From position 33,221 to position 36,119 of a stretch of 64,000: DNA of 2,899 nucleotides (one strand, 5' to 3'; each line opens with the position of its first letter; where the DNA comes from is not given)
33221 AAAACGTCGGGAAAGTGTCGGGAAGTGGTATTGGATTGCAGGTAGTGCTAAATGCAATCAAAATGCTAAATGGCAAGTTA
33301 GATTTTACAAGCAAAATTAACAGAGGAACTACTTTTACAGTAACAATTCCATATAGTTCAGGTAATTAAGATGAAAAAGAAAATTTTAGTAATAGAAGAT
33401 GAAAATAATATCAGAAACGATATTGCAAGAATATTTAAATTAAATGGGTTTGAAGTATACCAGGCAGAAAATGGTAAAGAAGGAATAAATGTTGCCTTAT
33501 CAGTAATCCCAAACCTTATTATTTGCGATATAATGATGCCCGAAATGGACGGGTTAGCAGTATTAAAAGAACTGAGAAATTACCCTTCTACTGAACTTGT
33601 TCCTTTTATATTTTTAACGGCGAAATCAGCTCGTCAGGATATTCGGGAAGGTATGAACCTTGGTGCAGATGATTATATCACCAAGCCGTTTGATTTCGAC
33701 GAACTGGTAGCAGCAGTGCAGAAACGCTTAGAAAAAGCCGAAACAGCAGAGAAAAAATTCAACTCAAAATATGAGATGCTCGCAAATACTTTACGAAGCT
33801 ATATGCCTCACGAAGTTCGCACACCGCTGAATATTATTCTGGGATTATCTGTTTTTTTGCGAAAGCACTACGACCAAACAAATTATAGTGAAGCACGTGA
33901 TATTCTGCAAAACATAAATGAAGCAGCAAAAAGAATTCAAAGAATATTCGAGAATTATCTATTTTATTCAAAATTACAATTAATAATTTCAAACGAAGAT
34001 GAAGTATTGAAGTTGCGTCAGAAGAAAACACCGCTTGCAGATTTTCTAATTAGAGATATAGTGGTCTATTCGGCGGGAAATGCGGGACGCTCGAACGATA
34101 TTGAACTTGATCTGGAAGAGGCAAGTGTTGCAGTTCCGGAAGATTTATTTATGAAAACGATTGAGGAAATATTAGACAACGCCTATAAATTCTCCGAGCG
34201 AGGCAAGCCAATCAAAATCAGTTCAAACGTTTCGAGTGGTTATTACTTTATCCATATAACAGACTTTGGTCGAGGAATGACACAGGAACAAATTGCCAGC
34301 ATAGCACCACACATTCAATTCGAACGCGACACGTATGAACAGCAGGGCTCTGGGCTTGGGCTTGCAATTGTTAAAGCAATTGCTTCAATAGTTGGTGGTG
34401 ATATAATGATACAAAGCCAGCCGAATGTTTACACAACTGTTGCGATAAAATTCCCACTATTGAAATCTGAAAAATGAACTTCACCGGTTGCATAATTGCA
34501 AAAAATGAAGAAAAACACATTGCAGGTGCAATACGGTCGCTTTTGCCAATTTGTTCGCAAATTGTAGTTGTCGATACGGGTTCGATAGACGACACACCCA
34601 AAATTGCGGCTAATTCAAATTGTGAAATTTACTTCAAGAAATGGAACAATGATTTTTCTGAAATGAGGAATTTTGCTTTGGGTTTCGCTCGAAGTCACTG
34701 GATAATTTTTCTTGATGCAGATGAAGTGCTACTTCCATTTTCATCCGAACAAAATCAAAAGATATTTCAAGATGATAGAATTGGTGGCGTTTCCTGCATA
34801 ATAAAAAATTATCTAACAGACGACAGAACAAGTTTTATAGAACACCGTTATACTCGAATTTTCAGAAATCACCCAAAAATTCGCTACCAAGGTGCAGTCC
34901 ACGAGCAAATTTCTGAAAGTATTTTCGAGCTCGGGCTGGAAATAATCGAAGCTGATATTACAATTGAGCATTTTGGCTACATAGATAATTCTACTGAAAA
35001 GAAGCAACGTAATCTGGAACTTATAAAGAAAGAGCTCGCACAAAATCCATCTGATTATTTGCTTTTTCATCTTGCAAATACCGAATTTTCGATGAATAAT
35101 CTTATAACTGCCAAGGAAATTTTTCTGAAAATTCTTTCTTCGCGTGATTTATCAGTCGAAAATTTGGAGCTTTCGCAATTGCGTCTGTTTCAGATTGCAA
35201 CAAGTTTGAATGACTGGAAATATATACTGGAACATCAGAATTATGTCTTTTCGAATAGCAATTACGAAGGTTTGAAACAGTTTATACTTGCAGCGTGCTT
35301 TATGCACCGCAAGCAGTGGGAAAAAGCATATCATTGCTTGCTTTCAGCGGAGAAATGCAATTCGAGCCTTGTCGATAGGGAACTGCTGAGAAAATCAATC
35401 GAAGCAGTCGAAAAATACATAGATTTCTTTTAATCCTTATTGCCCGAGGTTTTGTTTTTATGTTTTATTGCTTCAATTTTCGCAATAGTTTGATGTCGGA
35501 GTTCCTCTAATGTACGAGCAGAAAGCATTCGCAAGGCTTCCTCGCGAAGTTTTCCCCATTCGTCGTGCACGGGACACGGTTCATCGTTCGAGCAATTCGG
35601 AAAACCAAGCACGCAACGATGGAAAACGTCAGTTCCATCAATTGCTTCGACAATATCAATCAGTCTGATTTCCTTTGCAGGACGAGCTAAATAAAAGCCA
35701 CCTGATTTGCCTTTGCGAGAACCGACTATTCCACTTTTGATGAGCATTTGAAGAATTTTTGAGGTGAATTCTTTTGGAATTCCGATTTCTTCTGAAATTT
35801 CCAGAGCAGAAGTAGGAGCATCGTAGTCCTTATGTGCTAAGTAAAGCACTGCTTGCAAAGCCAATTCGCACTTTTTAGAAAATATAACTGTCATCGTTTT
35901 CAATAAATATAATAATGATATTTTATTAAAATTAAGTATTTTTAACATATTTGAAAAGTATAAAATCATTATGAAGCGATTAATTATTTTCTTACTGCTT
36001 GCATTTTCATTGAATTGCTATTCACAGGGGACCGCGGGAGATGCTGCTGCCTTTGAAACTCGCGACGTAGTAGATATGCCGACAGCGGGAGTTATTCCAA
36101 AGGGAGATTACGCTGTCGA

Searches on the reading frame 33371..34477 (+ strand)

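Call 89: search_protein_families(library=pfam, proteins=[window:33371-34477:+], max_evalue=0.0001)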
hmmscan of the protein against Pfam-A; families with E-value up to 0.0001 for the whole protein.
window:33371-34477:+ (368 aa): 3 families
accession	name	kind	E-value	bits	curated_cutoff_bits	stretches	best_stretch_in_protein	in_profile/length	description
PF00072.30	Response_reg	-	2.8e-28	98.7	30.2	1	5-117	1-111/111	Response regulator receiver domain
PF02518.31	HATPase_c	-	2.1e-17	64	26.4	1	258-363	4-109/111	Histidine kinase-, DNA gyrase B-, and HSP90-like ATPase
PF00512.31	HisKA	-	3.6e-11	43.4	26.9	1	143-203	7-64/66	His Kinase A (phospho-acceptor) domain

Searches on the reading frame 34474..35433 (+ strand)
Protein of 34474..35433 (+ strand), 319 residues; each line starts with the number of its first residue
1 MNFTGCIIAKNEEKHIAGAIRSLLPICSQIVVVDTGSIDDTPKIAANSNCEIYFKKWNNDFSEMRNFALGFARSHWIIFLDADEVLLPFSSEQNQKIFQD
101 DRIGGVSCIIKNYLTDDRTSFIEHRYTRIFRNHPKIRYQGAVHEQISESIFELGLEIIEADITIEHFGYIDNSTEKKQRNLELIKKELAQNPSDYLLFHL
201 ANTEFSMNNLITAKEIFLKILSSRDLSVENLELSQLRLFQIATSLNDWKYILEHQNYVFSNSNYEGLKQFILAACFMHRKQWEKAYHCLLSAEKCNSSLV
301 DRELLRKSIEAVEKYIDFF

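Call 89: search_protein_families(library=pfam, proteins=[window:34474-35433:+], max_evalue=0.0001)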
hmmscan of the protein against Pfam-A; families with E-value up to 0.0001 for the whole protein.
window:34474-35433:+ (319 aa): 1 family
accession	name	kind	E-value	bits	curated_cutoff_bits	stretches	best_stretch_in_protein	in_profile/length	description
PF00535.33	Glycos_transf_2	-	1.1e-15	58.5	23.3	1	6-129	3-132/168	Glycosyl transferase family 2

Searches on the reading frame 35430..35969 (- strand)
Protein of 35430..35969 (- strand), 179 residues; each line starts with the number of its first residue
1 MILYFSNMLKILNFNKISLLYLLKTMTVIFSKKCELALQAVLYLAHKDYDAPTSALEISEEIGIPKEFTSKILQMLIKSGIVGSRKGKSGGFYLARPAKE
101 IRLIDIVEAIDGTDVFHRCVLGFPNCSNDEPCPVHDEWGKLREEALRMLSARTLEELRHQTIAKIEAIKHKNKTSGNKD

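Call 89: search_protein_families(library=pfam, proteins=[window:35430-35969:-], max_evalue=0.0001)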
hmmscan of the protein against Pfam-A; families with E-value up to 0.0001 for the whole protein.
window:35430-35969:- (179 aa): 1 family
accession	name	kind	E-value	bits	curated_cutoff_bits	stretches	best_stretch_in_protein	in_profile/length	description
PF02082.26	Rrf2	-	1.4e-31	109.8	30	1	31-158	2-130/132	Iron-dependent Transcriptional regulator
